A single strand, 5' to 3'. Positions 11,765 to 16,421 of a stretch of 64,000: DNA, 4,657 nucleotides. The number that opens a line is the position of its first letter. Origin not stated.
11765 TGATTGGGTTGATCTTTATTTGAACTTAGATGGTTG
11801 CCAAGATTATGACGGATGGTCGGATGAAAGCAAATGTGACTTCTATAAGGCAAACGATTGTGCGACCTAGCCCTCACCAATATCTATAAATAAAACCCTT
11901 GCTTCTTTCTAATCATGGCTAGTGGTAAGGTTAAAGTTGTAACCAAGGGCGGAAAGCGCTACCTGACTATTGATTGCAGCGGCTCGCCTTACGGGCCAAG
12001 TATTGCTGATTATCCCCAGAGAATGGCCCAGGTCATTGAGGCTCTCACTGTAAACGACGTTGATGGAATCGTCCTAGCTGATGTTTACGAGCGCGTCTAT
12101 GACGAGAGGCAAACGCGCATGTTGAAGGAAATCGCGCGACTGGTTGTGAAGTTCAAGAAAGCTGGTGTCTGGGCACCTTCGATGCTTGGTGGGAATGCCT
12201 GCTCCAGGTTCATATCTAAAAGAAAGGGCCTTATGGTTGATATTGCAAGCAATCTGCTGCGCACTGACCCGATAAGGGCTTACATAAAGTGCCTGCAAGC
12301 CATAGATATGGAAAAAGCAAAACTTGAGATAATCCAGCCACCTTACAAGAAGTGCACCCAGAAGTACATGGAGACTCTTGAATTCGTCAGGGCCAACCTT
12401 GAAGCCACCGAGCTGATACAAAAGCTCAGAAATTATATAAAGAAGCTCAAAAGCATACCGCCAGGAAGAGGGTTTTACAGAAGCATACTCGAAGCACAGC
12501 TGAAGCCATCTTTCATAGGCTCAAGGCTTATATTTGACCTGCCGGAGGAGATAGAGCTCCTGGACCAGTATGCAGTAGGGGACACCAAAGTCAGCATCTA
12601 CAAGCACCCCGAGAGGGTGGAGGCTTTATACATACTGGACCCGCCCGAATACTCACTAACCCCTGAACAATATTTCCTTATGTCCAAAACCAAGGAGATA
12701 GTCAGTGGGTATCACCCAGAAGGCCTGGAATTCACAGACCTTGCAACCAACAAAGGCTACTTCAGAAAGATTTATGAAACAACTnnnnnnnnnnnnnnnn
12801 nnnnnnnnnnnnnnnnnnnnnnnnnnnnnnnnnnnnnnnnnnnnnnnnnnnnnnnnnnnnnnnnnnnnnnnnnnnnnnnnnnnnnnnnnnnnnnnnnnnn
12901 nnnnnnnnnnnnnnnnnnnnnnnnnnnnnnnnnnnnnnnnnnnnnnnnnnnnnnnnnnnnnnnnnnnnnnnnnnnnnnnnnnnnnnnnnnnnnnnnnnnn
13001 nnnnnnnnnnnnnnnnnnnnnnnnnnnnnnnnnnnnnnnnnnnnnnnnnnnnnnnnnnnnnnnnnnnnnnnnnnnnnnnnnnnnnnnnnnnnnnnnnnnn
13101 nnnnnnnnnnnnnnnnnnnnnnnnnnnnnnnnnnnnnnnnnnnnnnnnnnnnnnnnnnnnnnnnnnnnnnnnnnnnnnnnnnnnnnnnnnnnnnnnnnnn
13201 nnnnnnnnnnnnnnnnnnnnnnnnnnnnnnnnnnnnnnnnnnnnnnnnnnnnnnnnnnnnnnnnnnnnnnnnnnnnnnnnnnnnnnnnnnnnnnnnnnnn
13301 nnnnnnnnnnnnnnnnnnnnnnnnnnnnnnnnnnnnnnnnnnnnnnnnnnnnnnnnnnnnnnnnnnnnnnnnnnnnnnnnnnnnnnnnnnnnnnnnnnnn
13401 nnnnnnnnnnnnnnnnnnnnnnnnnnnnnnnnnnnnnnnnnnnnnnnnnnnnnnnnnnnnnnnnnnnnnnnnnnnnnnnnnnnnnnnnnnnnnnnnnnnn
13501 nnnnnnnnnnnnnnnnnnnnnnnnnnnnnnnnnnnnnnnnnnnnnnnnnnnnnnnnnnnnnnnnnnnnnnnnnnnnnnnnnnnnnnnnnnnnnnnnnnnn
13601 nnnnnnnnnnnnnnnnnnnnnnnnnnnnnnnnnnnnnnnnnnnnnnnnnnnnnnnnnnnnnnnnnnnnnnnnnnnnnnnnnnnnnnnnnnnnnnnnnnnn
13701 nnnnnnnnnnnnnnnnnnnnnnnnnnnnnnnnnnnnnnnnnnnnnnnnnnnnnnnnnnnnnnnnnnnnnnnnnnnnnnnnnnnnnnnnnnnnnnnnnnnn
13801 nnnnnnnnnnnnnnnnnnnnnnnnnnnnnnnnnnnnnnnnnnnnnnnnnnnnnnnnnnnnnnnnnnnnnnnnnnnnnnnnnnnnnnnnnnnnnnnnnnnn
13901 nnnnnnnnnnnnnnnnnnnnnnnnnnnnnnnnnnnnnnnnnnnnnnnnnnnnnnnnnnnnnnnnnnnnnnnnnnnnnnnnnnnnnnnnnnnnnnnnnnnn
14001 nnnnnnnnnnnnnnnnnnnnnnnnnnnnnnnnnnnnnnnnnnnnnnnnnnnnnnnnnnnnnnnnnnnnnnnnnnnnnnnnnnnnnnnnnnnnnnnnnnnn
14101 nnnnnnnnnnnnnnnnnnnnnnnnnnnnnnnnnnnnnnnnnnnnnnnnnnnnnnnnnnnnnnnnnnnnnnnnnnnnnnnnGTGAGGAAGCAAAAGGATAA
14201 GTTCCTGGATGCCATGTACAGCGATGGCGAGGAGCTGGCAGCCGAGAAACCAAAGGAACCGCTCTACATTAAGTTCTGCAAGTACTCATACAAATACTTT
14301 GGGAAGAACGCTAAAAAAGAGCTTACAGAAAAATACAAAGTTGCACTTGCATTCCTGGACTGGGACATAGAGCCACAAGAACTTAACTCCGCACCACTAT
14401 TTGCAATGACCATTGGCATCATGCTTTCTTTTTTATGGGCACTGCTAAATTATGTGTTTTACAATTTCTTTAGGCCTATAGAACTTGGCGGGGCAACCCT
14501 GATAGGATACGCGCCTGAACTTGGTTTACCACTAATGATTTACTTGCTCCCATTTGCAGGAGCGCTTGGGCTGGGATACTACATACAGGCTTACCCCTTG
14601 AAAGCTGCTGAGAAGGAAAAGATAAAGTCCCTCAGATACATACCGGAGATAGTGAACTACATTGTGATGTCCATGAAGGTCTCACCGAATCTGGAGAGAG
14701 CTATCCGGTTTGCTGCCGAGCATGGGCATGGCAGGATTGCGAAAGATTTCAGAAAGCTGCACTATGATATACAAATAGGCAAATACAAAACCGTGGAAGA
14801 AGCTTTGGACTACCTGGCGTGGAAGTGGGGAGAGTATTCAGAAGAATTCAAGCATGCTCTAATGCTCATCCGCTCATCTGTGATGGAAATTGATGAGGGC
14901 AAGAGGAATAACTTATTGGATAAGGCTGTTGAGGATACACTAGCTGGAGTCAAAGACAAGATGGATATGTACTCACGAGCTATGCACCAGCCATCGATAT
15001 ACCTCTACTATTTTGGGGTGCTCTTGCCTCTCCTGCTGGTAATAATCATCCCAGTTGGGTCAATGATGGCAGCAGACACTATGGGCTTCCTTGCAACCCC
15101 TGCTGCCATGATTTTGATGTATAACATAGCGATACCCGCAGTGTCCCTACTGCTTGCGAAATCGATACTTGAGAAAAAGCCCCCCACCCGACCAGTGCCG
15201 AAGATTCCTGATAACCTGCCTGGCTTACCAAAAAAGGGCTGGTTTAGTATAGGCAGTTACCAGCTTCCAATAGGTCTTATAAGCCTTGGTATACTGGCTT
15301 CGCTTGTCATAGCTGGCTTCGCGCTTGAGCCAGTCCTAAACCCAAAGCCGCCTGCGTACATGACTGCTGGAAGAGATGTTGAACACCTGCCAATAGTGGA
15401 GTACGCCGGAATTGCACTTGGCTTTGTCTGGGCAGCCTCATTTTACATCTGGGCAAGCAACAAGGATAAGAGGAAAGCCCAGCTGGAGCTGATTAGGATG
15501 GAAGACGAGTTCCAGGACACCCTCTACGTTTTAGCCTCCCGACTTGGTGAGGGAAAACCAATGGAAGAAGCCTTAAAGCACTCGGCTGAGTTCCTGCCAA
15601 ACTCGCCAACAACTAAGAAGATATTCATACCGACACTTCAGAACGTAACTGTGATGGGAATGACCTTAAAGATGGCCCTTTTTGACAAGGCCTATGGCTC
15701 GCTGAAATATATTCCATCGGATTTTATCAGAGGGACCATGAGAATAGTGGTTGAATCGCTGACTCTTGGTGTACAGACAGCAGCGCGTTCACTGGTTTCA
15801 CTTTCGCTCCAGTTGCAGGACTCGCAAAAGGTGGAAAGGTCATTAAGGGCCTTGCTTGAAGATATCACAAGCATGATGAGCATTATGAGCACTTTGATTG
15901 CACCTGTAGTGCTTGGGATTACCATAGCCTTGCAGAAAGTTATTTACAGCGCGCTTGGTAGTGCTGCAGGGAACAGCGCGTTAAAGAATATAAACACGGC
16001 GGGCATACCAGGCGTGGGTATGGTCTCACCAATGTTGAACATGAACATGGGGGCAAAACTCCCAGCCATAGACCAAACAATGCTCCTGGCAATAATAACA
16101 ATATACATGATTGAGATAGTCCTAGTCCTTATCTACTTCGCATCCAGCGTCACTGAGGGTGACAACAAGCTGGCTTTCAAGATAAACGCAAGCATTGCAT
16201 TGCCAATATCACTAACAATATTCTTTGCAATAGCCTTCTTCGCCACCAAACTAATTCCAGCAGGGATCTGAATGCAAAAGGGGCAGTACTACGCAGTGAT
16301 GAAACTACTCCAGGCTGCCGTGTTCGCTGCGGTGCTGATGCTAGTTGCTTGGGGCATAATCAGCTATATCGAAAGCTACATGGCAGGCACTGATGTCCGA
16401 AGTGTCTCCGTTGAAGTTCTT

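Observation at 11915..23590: Type IV pilus-like locus with an unusually large set of class-III-signal proteins (10 or more)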

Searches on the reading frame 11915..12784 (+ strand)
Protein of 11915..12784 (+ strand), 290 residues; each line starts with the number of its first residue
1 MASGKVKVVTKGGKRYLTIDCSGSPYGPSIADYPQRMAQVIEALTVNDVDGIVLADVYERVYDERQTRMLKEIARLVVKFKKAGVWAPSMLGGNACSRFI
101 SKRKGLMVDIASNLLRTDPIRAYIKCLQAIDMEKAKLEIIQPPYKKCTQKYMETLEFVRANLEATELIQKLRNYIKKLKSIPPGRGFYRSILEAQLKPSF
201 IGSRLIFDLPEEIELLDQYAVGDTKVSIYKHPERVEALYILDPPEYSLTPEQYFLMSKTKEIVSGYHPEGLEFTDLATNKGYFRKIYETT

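Call 84: search_solved_structures(query=window:11915-12784:+, max_evalue=10)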
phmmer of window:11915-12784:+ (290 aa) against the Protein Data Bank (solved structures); distinct sequences matched with E-value up to 10: 1.
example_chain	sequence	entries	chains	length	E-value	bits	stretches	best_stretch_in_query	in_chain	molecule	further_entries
1au1_A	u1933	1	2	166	0.36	13.8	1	202-242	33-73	INTERFERON-BETA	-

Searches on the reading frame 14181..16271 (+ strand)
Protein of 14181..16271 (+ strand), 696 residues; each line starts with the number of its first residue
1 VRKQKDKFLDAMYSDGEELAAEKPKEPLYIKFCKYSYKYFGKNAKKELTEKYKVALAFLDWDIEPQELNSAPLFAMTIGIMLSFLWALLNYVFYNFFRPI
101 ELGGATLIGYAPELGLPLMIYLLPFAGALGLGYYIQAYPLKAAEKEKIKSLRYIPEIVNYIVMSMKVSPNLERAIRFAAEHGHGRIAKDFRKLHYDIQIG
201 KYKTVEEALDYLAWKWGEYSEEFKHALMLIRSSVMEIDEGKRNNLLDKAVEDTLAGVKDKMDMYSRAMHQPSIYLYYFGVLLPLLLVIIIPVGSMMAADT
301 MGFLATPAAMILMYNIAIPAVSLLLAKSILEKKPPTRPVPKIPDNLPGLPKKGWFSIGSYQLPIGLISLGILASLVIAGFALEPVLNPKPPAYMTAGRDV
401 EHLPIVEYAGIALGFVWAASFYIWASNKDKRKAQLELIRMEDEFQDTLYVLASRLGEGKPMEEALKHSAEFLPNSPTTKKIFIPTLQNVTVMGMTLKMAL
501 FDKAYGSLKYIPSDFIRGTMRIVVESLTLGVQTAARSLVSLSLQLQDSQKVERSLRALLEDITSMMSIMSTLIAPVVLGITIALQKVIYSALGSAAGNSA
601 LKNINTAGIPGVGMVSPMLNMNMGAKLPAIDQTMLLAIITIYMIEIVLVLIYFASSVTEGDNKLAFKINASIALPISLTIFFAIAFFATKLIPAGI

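Call 5: search_protein_families(library=pfam, proteins=[window:14181-16271:+], max_evalue=0.1)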
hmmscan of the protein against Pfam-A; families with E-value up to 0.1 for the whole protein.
window:14181-16271:+ (696 aa): 0 families

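Call 11: search_protein_families(library=ncbifam, proteins=[window:14181-16271:+], max_evalue=0.1)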
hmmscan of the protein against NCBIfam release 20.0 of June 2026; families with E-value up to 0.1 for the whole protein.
window:14181-16271:+ (696 aa): 0 families

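Call 12: find_homologous_proteins(query=window:14181-16271:+, max_evalue=0.001)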
Query window:14181-16271:+ (696 aa): 176 proteins with E <= 0.001 among 8000 candidates; the best 120 are listed.
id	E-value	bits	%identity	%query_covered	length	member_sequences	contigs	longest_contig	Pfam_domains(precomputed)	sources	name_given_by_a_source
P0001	0.0e+0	1525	100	100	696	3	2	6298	-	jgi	-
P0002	0.0e+0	1062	68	100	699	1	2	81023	-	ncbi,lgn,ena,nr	ncbi:hypothetical protein K8R43_04035 [archaeon]|nr:hypothetical protein [archaeon]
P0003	0.0e+0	1039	66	100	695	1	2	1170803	-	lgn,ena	-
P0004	6.3e-293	992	65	95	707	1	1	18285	PF00482.29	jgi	jgi:hypothetical protein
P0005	1.0e-263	895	60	96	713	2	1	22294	-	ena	-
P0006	2.7e-260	884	57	96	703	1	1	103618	-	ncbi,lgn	-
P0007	7.5e-260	882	59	96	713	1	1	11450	-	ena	-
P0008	3.1e-259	880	60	96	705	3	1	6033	PF00482.29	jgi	-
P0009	4.0e-252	857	58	96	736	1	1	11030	-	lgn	-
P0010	7.1e-251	853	57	99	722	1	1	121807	-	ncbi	ncbi:hypothetical protein ACFLQ2_00910 [archaeon]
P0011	1.3e-248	845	59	96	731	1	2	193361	-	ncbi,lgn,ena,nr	ncbi:MAG: hypothetical protein KAW41_04465 [Candidatus Diapherotrites archaeon]|nr:hypothetical prot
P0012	3.0e-246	837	56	100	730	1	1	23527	-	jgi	jgi:hypothetical protein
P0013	5.1e-244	830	55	100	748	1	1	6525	-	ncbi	-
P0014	8.1e-244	829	56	96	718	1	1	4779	-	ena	-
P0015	2.3e-242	824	57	96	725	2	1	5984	-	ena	-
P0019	6.3e-234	797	56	96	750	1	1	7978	PF00482.29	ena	-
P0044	3.9e-175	602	45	97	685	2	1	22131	PF00482.29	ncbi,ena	-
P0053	6.6e-172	592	46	96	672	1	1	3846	PF00482.29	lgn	-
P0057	3.8e-170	586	46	95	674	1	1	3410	PF00482.29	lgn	-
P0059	2.1e-169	583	44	95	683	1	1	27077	PF00482.29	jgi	-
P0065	1.1e-164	568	45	92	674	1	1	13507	PF00482.29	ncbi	-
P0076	3.2e-149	517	41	96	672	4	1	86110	PF00482.29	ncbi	-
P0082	1.3e-145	505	38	96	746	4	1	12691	PF00482.29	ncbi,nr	ncbi:TPA: hypothetical protein HA244_05745, partial [Candidatus Micrarchaeota archaeon]|nr:hypotheti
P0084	6.5e-145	502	38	97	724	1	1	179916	PF00482.29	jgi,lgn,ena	-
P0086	2.0e-144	501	39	99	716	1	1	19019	PF00482.29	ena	-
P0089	1.7e-143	498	39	97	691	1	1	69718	PF00482.29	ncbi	-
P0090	2.5e-143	497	39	98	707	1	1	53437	PF00482.29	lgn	-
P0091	2.0e-142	494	40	97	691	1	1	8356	PF00482.29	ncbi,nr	ncbi:type II secretion system F family protein [Candidatus Micrarchaeota archaeon]|nr:type II secret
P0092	6.2e-142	493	39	98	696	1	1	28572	PF00482.29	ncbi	-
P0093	1.6e-141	491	39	94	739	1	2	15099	PF00482.29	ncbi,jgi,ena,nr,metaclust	ncbi:hypothetical protein COT29_01850 [Candidatus Micrarchaeota archaeon CG08_land_8_20_14_0_20_59_1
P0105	3.4e-139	484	38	96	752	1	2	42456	PF00482.29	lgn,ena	-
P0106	3.5e-139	483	38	96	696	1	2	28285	PF00482.29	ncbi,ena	-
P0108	9.9e-139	482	39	98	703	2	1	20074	PF00482.29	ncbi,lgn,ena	ncbi:MAG: hypothetical protein WC408_00990 [Candidatus Micrarchaeia archaeon]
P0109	1.1e-138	482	38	96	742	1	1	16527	PF00482.29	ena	-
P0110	3.3e-138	480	39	95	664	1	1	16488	PF00482.29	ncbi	-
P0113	1.1e-137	479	38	96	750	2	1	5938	PF00482.29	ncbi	-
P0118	3.0e-136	474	41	53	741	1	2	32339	PF00482.29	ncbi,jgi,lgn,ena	-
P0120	3.2e-136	474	43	82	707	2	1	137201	PF00482.29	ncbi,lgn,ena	ncbi:MAG: hypothetical protein WCX64_03720 [Candidatus Micrarchaeia archaeon]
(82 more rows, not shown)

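Call 14: find_encoding_contigs(protein=P0003, flank=10000, max_places=2)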
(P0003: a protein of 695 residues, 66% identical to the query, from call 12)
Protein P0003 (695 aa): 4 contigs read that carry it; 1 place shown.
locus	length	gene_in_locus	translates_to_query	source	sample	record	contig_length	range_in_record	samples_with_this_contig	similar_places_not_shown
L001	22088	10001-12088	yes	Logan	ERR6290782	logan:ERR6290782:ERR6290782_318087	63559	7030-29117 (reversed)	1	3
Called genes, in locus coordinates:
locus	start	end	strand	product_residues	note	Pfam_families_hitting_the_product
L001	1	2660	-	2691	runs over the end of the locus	PF13620:CarboxypepD_reg (faint)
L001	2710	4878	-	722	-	-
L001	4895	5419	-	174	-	-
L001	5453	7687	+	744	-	-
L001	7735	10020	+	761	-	PF00437:T2SSE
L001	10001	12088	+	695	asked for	-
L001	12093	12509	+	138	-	-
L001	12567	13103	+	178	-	-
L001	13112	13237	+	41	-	-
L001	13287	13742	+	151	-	-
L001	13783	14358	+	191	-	-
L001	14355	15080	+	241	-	-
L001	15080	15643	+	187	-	-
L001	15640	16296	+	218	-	-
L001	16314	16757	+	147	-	-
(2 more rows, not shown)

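Call 15: find_encoding_contigs(protein=P0011, flank=10000, max_places=2)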
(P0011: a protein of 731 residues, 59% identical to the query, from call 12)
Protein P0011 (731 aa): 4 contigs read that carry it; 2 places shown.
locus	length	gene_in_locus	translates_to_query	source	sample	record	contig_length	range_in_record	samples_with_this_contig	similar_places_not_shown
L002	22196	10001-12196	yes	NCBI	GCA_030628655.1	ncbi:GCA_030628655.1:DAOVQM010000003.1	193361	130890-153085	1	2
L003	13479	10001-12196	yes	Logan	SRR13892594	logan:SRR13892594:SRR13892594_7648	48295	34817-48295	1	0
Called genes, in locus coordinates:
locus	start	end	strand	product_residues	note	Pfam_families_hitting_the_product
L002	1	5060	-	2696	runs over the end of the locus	PF02369:Big_1 (faint), PF13620:CarboxypepD_reg (weak), PF17210:SdrD_B (faint), PF17789:MG4 (faint), PF13620:CarboxypepD_reg (weak), PF22904:NOMO1-like_2nd (faint)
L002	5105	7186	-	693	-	-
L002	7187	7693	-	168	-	PF09721:Exosortase_EpsH (weak)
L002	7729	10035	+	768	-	PF00437:T2SSE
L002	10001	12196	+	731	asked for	-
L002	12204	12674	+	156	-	-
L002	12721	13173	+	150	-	-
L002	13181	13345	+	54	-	-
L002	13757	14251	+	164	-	PF13274:SocA_Panacea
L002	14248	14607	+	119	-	-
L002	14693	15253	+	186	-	-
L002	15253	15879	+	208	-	-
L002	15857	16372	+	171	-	-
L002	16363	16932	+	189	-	-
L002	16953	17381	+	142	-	-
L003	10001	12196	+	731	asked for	-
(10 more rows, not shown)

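Call 27: find_related_loci(query=A1, collection=genome_contigs, flank=10000)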
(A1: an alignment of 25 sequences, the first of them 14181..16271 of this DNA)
Query A1 (696 aa) in genome_contigs; peptide patterns used: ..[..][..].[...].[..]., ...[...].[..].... (x = any residue, [..] = any of these).
353 stretches matched a pattern; 156 encode a relative of the query (tblastn E <= 1e-3); the best 80 are kept; 80 distinct loci.
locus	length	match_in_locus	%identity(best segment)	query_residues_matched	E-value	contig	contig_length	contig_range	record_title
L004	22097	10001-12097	68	1-694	0e+0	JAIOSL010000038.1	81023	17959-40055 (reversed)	MAG: archaeon isolate SMBSF43 bin_24_k127_291278, whole genome shotgun sequence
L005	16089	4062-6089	60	29-696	0e+0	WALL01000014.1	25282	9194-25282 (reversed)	MAG: Nanobdellati archaeon isolate S014_61_esom k151_190915, whole genome shotgun sequence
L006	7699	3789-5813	60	26-691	0e+0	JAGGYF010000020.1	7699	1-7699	MAG: Candidatus Iainarchaeum archaeon isolate AUK171 PB_MBMC_125_c_000000000006, whole genome shotgun sequence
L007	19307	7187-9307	59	22-691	0e+0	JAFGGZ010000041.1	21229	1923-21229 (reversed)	MAG: Candidatus Iainarchaeum archaeon isolate Zod_Metabat.1420 k87_8296162, whole genome shotgun sequence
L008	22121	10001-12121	57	3-691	0e+0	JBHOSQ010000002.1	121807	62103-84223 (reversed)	Archaeon isolate SAG AM-311-L14 NODE_2_length_121807_cov_26.925677, whole genome shotgun sequence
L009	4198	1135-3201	55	29-695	0e+0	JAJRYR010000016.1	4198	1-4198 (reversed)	MAG: archaeon isolate Dive96_bin3.446 k141_820892, whole genome shotgun sequence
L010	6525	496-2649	55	1-696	0e+0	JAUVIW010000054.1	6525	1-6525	MAG: archaeon isolate CSMAG_438 CSMAG_438_k127_4789008_length_6525_cov_19.0000, whole genome shotgun sequence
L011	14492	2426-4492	53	29-695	0e+0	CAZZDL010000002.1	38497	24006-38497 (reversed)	MAG TPA_asm: Candidatus Micrarchaeota archaeon isolate SRP141559_co1_50 genome assembly, contig: NODE_354_length_38497_c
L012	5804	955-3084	53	15-696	0e+0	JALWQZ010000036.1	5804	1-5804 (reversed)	MAG: Candidatus Micrarchaeota archaeon isolate M2_metabat1_scaf2bin.114 M2_NODE_24728_length_5804_cov_2.197111, whole ge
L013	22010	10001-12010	57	29-695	0e+0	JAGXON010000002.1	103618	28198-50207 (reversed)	Candidatus Diapherotrites archaeon LH_S9 NODE_2_length_103618_cov_319.372005, whole genome shotgun sequence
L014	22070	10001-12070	59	29-696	0e+0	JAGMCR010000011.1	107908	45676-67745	MAG: Candidatus Iainarchaeum archaeon isolate RS_17_2 ZL495.bin.2.fa_11, whole genome shotgun sequence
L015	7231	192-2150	45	19-691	0e+0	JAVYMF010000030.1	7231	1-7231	MAG: archaeon isolate DPZ-2_202101_bins_94 DPZ-2_202101_bins_94_scaffold_30, whole genome shotgun sequence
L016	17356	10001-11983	46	17-691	6e-175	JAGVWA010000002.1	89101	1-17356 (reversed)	MAG: Nanobdellati archaeon isolate RIFCSPHIGHO2_02_FULL_47_15 rifcsphigho2_02_scaffold_241, whole genome shotgun sequenc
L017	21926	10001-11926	45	37-691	8e-175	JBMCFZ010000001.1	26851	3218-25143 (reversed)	MAG: archaeon isolate C5M10_49 NODE_544_length_26851_cov_7.709322, whole genome shotgun sequence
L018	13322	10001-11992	45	2-677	6e-174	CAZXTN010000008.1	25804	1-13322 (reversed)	MAG TPA_asm: Candidatus Micrarchaeota archaeon isolate SRP141559_co1_226 genome assembly, contig: NODE_806_length_25804_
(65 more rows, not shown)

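Call 38: search_solved_structures(query=A1, max_evalue=1)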
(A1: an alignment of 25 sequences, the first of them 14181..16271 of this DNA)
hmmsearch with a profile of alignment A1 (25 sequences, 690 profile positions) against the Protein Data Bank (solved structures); distinct sequences matched with E-value up to 1: 1.
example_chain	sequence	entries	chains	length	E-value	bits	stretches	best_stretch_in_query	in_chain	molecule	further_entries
5k9z_A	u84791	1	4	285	0.86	11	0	486-532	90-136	Putative short-chain dehydrogenase/reductase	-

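Call 39: search_protein_families(library=pfam, alignment_id=A1, max_evalue=0.01)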
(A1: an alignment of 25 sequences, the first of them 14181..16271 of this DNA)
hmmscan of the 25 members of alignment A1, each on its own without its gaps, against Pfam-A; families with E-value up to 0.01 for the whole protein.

A. member 1, window:14181-16271:+ (696 aa): 0 families

B. families by the number of members that match (of 25 scanned): 5 families
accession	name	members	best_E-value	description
PF00482.28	T2SSF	18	4.5e-10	Type II secretion system (T2SS), protein F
PF20990.2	DUF2207_C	3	8.7e-05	Predicted membrane protein (DUF2207) C-terminal domain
PF12644.12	DUF3782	2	0.005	Protein of unknown function (DUF3782)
PF09548.15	Spore_III_AB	1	0.0011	Stage III sporulation protein AB (spore_III_AB)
PF10036.14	RLL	1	0.0063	RNA transcription, translation and transport factor protein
